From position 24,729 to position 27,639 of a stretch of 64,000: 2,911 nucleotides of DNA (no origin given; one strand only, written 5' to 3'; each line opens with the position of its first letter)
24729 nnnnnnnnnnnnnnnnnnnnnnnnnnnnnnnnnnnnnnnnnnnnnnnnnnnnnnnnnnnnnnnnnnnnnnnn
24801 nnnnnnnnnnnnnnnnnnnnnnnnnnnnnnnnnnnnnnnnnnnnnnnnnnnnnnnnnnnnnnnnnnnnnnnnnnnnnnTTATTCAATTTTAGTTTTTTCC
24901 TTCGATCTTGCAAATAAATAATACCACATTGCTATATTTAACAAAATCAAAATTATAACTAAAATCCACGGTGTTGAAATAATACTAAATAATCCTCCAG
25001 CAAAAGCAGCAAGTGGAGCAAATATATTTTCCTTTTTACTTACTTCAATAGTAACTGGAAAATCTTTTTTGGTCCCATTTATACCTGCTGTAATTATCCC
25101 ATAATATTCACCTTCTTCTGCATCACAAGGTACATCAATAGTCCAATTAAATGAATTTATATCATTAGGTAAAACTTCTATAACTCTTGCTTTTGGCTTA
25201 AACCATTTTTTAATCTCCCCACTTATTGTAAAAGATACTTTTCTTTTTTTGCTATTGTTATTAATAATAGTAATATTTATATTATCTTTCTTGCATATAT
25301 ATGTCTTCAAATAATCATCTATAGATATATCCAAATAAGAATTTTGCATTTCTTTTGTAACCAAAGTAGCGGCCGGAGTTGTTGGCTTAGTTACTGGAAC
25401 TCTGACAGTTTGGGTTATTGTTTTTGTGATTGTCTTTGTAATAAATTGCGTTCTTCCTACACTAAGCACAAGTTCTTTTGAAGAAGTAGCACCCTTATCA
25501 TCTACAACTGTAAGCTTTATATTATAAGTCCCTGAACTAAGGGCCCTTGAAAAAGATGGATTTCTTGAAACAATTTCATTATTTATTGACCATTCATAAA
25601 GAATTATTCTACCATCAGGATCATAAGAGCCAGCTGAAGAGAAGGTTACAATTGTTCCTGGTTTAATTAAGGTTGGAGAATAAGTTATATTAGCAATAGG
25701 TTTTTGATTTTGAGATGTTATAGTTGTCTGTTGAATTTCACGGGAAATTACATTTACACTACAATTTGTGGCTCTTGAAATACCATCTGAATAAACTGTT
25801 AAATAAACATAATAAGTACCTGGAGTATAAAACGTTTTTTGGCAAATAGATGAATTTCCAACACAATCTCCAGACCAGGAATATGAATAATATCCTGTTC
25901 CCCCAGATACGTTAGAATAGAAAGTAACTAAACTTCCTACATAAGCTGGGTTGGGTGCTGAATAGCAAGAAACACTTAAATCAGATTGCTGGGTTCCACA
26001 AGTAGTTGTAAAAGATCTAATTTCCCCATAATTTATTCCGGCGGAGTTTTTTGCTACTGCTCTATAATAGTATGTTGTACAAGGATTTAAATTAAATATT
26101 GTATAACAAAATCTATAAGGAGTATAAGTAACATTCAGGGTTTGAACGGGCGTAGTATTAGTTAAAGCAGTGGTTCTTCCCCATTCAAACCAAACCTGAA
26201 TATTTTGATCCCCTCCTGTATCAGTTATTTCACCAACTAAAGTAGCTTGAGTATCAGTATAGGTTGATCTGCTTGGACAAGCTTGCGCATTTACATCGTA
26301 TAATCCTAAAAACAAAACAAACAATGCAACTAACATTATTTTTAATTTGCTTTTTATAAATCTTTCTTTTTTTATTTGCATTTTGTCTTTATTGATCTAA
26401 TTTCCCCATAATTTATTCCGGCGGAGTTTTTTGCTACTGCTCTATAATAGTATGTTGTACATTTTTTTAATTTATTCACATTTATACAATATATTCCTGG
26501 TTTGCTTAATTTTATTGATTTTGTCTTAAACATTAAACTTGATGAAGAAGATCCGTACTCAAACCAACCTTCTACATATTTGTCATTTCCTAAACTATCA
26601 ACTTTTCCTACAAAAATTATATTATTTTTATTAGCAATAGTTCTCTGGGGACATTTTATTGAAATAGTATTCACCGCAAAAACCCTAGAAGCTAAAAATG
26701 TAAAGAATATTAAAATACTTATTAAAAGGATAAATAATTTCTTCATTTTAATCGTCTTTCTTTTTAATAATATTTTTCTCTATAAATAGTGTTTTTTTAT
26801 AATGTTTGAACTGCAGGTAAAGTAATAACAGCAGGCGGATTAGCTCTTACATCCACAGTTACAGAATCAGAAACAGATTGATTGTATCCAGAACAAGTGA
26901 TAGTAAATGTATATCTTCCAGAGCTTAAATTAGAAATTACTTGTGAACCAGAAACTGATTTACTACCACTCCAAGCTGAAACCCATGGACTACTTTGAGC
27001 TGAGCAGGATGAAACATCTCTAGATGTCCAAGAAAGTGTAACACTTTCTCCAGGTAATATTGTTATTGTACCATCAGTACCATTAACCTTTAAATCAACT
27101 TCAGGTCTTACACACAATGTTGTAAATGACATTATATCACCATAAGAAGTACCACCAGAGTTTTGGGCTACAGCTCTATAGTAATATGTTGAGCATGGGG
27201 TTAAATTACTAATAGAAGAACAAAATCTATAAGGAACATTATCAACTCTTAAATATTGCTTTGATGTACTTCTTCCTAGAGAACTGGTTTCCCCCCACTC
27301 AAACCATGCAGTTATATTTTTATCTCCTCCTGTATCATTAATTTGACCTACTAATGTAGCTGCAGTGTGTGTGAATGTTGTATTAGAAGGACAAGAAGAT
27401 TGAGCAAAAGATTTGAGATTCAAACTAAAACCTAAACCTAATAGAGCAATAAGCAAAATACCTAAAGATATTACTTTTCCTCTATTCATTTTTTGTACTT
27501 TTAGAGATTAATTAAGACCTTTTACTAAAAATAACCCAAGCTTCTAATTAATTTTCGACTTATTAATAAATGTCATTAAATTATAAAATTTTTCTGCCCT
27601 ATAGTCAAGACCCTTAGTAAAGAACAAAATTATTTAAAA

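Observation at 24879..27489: Tandem family of three secreted FN3-like paralogs sharing an identical 68-bp segment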

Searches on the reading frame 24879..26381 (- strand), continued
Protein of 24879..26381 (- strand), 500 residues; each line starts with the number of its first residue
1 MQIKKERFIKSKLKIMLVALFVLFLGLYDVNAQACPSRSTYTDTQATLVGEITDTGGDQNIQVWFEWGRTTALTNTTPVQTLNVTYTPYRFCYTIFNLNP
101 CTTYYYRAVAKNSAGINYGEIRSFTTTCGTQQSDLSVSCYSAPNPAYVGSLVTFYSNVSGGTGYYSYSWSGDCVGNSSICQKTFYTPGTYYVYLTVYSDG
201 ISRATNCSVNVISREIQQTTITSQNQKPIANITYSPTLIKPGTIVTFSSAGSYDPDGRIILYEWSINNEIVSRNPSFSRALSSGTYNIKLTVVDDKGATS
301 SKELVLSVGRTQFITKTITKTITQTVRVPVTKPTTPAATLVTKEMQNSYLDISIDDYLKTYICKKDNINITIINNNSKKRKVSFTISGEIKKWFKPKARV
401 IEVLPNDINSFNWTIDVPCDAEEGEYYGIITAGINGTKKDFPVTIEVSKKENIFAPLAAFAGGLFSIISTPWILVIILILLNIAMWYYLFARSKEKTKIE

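Call 34: find_encoding_contigs(protein=P0087, flank=5000, max_places=5)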
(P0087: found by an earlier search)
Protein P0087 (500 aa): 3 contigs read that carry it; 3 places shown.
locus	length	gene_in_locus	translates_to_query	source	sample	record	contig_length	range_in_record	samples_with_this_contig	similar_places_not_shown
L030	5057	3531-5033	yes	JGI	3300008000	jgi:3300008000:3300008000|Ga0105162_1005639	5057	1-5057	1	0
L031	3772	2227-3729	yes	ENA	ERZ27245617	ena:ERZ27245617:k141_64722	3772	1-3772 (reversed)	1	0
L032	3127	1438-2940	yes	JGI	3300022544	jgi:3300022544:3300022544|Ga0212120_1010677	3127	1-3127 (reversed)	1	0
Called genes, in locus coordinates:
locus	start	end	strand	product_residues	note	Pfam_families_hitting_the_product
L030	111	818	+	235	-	-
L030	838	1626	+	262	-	PF01734:Patatin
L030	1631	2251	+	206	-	PF01209:Ubie_methyltran, PF13847:Methyltransf_31, PF08241:Methyltransf_11, PF13649:Methyltransf_25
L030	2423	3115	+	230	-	-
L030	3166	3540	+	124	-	-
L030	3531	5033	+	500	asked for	PF00801:PKD, PF18911:PKD_4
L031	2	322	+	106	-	?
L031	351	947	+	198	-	PF01209:Ubie_methyltran, PF13847:Methyltransf_31, PF08241:Methyltransf_11, PF13649:Methyltransf_25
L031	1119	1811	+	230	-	-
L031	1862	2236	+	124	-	-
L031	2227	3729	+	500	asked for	PF00801:PKD, PF18911:PKD_4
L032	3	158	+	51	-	?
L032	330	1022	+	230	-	-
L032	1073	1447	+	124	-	-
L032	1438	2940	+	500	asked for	PF00801:PKD, PF18911:PKD_4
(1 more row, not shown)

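Call 38: search_protein_families(library=pfam, proteins=[L002:4039-4809:+], max_evalue=0.001)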
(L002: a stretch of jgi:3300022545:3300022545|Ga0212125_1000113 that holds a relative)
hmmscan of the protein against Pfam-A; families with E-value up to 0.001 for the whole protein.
L002:4039-4809:+ (256 aa): 0 families

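Call 44: predict_structure(alignment_id=A3)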
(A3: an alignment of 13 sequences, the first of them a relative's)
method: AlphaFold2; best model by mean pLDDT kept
length: 500 residues; sequences in the alignment: 13
mean_pLDDT: 75.8   pTM: 0.28
mean pLDDT of the five models: 75.8, 75.1, 73.8, 71.4, 63.3
residues with pLDDT >= 90: 113; 70-90: 261; 50-70: 51; < 50: 75
segments of 3 or more residues with pLDDT < 50: 26-32, 130-133, 215-223, 310-348, 461-466, 496-500
pLDDT, mean of each block of 10 residues (from residue 1): 54 74 50 71 88 84 92 92 85 89 90 85 75 73 88 88 85 92 91 89 91 55 65 82 82 82 91 88 84 85 78 34 30 29 37 81 87 75 87 88 77 87 85 77 83 53 51 80 82 51
secondary structure, 60 per line:
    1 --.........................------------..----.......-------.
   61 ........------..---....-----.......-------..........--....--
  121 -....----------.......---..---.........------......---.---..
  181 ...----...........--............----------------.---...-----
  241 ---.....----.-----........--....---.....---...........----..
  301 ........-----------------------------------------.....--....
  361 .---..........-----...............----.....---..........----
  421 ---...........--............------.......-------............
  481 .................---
elements in order: H3-27 E46-52 E60-68 E80-83 E89-95 E103-112 E115-118 E122-125 E136-142 E151-159 E166-171 E179-183 E188-198 E201-212 E233-235 E244-248 E259-266 E269-272 E276-280 E284-294 E299-308 E350-354 E357-361 E365-374 E380-388 H389-394 E399-403 E407-416 E424-434 E437-448 H455-461 H469-497
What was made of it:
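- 24879..26381 (-): Gene A: a 500-aa type-I membrane-anchored protein. It has a leader, an FN3-fold N-domain (aa 34-128, nt 25998-26282), a PKD-like domain (aa 134-213), a PKD domain (aa 225-308), a low-confidence Thr/Pro-rich linker, a fourth beta-sandwich (aa 349-448) and a TM helix (aa 469-497, nt 24891-24977). AF2 model with per-domain pLDDT of 80-92 (call 44).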

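Call 48: fold_search(model_id=the predicted structure, library=pdb)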
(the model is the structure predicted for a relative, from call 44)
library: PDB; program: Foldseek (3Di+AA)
matches with E <= 10: 1972; with E <= 0.001: 345
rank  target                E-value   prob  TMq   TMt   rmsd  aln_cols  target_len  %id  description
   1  6tpw                  1.9e-11  1.00  0.14  0.18  31.6       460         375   12  Crystal structures of FNIII domain one through four of the human leucocyte common antigen-related protein ( LAR) (released 2020-05-13)
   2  6h04_A                3.9e-10  1.00  0.20  0.10  20.4       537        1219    9  Closed conformation of the Membrane Attack Complex (released 2018-12-19)
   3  9fx3_A                7.5e-10  1.00  0.20  0.10  19.7       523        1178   11  Structure of active human CD109 (released 2025-03-19)
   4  9flv_A                8.7e-10  1.00  0.15  0.18  39.9       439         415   13  CryoEM structure of the fragment-5 (2393-2807) in the grappling hook protein A (GhpA) in the bacterium Aureispira sp.  (released 2024-10-16)
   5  9u61_E                1.2e-09  1.00  0.19  0.08  20.9       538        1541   10  CP/MBL pathways C3 convertase C4b2a and C3 complex (released 2026-01-14)
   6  9flw_A                1.4e-09  1.00  0.15  0.15  63.1       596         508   10  CryoEM structure of the fragment-6 (3571-4078) in the grappling hook protein A (GhpA) in the bacterium Aureispira sp.  (released 2024-10-16)
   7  9g8b_A                1.5e-09  1.00  0.15  0.21  38.6       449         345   13  CryoEM structure of the fragment-2 (2892-3236) in the grappling hook protein A (GhpA) in the bacterium Aureispira sp.  (released 2024-10-16)
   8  6h03_A                1.7e-09  1.00  0.20  0.10  20.1       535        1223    9  OPEN CONFORMATION OF THE MEMBRANE ATTACK COMPLEX (released 2018-12-19)
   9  5k6z_A                2.5e-09  1.00  0.18  0.22  16.9       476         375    9  Sidekick chimera containing sidekick-2 immunoglobulin domains 1-2 and sidekick-1 immunoglobulin domains 3-4 (released 2016-09-28)
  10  9flu_A                3.1e-09  1.00  0.15  0.22  38.2       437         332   13  CryoEM structure of the fragment-1 (3402-3733) in the grappling hook protein A (GhpA) in the bacterium Aureispira sp.  (released 2024-10-16)
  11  7som_D                3.5e-09  1.00  0.17  0.08  37.5       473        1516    8  Ciliary C2 central pair apparatus isolated from Chlamydomonas reinhardtii (released 2022-04-13)
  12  9fls_A                4.0e-09  1.00  0.15  0.20  37.6       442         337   12  CryoEM structure of the fragment-3 (2061-2397) in the grappling hook protein A (GhpA) in the bacterium Aureispira sp.  (released 2024-10-16)
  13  7sqc_O0               4.2e-09  1.00  0.17  0.09  42.9       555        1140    9  Ciliary C1 central pair apparatus isolated from Chlamydomonas reinhardtii (released 2022-04-13)
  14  7sqc_2B               4.7e-09  1.00  0.17  0.12  40.3       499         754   10  Ciliary C1 central pair apparatus isolated from Chlamydomonas reinhardtii (released 2022-04-13)
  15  5i99                  4.9e-09  1.00  0.14  0.17  37.6       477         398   10  Crystal structure of mouse CNTN3 Ig5-Fn2 domains (released 2016-08-31)
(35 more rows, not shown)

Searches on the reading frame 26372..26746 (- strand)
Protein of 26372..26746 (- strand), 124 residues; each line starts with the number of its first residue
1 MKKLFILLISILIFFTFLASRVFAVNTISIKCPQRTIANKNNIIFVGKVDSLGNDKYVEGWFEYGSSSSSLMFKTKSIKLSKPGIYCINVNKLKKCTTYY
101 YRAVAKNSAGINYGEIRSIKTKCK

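Call 4: search_protein_families(library=pfam, proteins=[window:26372-26746:-], max_evalue=1)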
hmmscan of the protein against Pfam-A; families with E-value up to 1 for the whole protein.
window:26372-26746:- (124 aa): 3 families
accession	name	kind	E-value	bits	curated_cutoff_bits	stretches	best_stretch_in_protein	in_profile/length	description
PF16656.11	Pur_ac_phosph_N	-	0.0012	19.8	30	1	61-121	29-93/93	Purple acid Phosphatase, N-terminal domain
PF20495.3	DUF6727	-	0.017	15.4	22.3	1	63-99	75-110/152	Family of unknown function (DUF6727)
PF16339.10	DUF4969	-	0.45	11.4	31.4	1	1-20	1-20/79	Domain of unknown function (DUF4969)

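Call 5: search_protein_families(library=ncbifam, proteins=[window:26372-26746:-], max_evalue=1)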
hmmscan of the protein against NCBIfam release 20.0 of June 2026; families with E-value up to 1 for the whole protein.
window:26372-26746:- (124 aa): 0 families

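Call 11: find_encoding_contigs(protein=window:26372-26746:-, flank=6000, max_places=10)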
Protein window:26372-26746:- (124 aa): no gene with exactly this product is on record in the collection.

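Call 32: find_homologous_proteins(query=window:26372-26746:-, max_evalue=0.001)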
Query window:26372-26746:- (124 aa): 20 proteins with E <= 0.001 among 41 candidates.
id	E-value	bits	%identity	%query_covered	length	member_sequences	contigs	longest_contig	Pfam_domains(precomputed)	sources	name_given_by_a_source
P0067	5.7e-74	263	100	100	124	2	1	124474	-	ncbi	-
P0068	2.1e-34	136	66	75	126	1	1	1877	PF16656.12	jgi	-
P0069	2.3e-30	123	57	100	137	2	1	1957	-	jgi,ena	-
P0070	2.7e-29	119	53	100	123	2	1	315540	-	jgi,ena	-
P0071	3.0e-29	119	60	80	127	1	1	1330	-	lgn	-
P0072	5.3e-28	115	57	77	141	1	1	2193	-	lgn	-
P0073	5.6e-28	115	53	78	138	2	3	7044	-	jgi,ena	-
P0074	1.1e-27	114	50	99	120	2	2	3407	-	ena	-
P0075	1.1e-27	114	55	100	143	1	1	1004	-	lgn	-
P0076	5.5e-27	112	51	99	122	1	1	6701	-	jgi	-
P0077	1.8e-26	110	53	99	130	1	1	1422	-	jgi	-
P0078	3.1e-26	110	54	77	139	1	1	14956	-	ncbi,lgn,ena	-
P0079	2.6e-25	107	49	99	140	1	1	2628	-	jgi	-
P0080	3.8e-25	106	48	99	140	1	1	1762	-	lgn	-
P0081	4.3e-25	106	50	79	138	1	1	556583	-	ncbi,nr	ncbi:MAG: hypothetical protein KatS3mg096_481 [Candidatus Parcubacteria bacterium]|nr:MAG: hypotheti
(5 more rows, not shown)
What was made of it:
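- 26372..26746 (-): Gene B: a 124-aa secreted protein made of a single FN3 domain. It is the most diverged paralogue. About 20 orthologue clusters (call 32).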

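Call 54: predict_structure(alignment_id=A4)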
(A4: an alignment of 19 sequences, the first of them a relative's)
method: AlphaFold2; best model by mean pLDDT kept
length: 124 residues; sequences in the alignment: 19
mean_pLDDT: 88.1   pTM: 0.71
mean pLDDT of the five models: 88.1, 88.0, 87.5, 87.0, 85.2
residues with pLDDT >= 90: 91; 70-90: 14; 50-70: 16; < 50: 3
segments of 3 or more residues with pLDDT < 50: 20-22
pLDDT, mean of each block of 10 residues (from residue 1): 74 63 59 94 95 93 97 95 94 97 96 97 95
secondary structure, 60 per line:
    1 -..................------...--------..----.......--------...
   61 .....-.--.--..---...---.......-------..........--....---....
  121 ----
elements in order: H2-19 E26-28 E43-49 E58-65 E78-80 E84-90 E98-107 E110-113 E117-120
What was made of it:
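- On Fibronectin type III fold: The AF2 model of B has pLDDT 94-97 in the domain (call 54).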

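Call 56: fold_search(model_id=the predicted structure, library=pdb)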
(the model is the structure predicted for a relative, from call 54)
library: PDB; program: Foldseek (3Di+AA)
matches with E <= 10: 1990; with E <= 0.001: 4
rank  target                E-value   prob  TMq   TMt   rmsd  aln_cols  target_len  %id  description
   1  7cg8_A                2.4e-04  1.00  0.54  0.63  10.3       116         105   16  Structure of the sensor domain (short construct) of the anti-sigma factor RsgI4 in Pseudobacteroides cellulosolvens (released 2021-06-30)
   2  7cg8_C                2.6e-04  1.00  0.55  0.67  10.1       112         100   16  Structure of the sensor domain (short construct) of the anti-sigma factor RsgI4 in Pseudobacteroides cellulosolvens (released 2021-06-30)
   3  7cg1_MODEL_1_A        5.1e-04  1.00  0.55  0.52   7.4       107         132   16  Solution structure of the sensor domain of the anti-sigma factor RsgI4 in Pseudobacteroides cellulosolvens (released 2021-06-30)
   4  5j67_D                9.7e-04  1.00  0.44  0.12   7.2       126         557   11  Structure of Astrotactin-2, a conserved vertebrate-specific and perforin-like membrane protein involved in neuronal de (released 2016-05-25)
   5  1x5x_MODEL_1_A        1.0e-03  1.00  0.52  0.58   8.0       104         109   16  Solution structure of the fibronectin type-III domain of human fibronectin type III domain containing protein  (released 2005-11-17)
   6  7y8i_E                1.1e-03  1.00  0.47  0.59   7.0       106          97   14  Crystal structure of sDscam FNIII3 domain, isoform alpha7 (released 2023-05-24)
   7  1wk0_MODEL_1_A        1.3e-03  1.00  0.46  0.42   7.9       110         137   13  Solution structure of Fibronectin type III domain derived from human KIAA0970 protein (released 2004-11-29)
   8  4n68                  1.5e-03  1.00  0.46  0.55   6.7       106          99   16  Crystal structure of an internal FN3 domain from human Contactin-5 [PSI-NYSGRC-005804] (released 2013-10-30)
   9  5x83_C                1.7e-03  1.00  0.50  0.63   3.8        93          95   18  Structure of DCC FN456 domains (released 2017-09-06)
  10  5j67_B                1.7e-03  1.00  0.44  0.12   7.1       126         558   11  Structure of Astrotactin-2, a conserved vertebrate-specific and perforin-like membrane protein involved in neuronal de (released 2016-05-25)
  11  3f7q_A                1.7e-03  1.00  0.46  0.29   6.7       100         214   15  First pair of Fibronectin type III domains and part of the connecting segment of the integrin beta4 (released 2009-03-10)
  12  2e3v_A                1.7e-03  1.00  0.43  0.50   7.7       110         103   12  Crystal structure of the first fibronectin type III domain of neural cell adhesion molecule splicing isoform from huma (released 2007-06-05)
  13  7cg5                  1.8e-03  1.00  0.50  0.60   7.5       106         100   16  Structure of the sensor domain (long construct) of the anti-sigma factor RsgI4 in Pseudobacteroides cellulosolvens (released 2021-06-30)
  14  2ekj_MODEL_1_A        1.8e-03  1.00  0.47  0.55   9.4       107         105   17  Solution structures of the fn3 domain of human collagen alpha-1(XX) chain (released 2007-09-25)
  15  1va9_MODEL_1_A        1.9e-03  1.00  0.43  0.43  11.4       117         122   14  Solution structure of the second FNIII domain of DSCAML1 protein (released 2005-02-22)
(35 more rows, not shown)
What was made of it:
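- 26372..26746 (-): AF2 model with pLDDT 88, whose best Foldseek hits in the PDB are FN3 domains (calls 54, 56).
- On Fibronectin type III fold: The top 50 Foldseek hits in the PDB are almost all FN3 domains, with E from 2e-4 to 5e-3 and TM up to 0.67 normalised by target (call 56).
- Folds: B matches FN3 (calls 54, 56).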

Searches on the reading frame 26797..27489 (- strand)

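Call 4: search_protein_families(library=pfam, proteins=[window:26797-27489:-], max_evalue=1)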
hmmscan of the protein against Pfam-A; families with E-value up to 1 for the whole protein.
window:26797-27489:- (230 aa): 6 families
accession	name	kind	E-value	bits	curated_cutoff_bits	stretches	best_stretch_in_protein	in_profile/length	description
PF13620.12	CarboxypepD_reg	-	0.00023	21.9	32.3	1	180-224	37-81/82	Carboxypeptidase regulatory-like domain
PF16656.11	Pur_ac_phosph_N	-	0.001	20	30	1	66-124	33-93/93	Purple acid Phosphatase, N-terminal domain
PF19407.5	DUF5979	-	0.0059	17.7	25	1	176-222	4-52/104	Domain of unknown function (DUF5979)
PF22352.2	K319L-like_PKD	-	0.008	16.6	27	1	137-214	2-84/84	K319L-like, PKD domain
PF25059.1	FN3_DSCAM-DSCAML_C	-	0.034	14.9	39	0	76-125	32-80/89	DSCAM/DSCAML C-terminal Fn3-like domain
PF07495.19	Y_Y_Y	-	0.053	13.9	26.6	1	180-214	28-62/65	Y_Y_Y domain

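Call 5: search_protein_families(library=ncbifam, proteins=[window:26797-27489:-], max_evalue=1)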
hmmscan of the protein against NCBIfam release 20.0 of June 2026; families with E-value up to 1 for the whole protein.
window:26797-27489:- (230 aa): 2 families
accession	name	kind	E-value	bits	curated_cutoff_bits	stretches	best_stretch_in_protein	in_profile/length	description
NF047624.1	LIC_13076_fam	equivalog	0.01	15.7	110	0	131-165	67-101/214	LIC_13076 family protein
TIGR00278.2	TIGR00278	equivalog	0.087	12.7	40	0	183-203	13-33/64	membrane protein insertion efficiency factor YidD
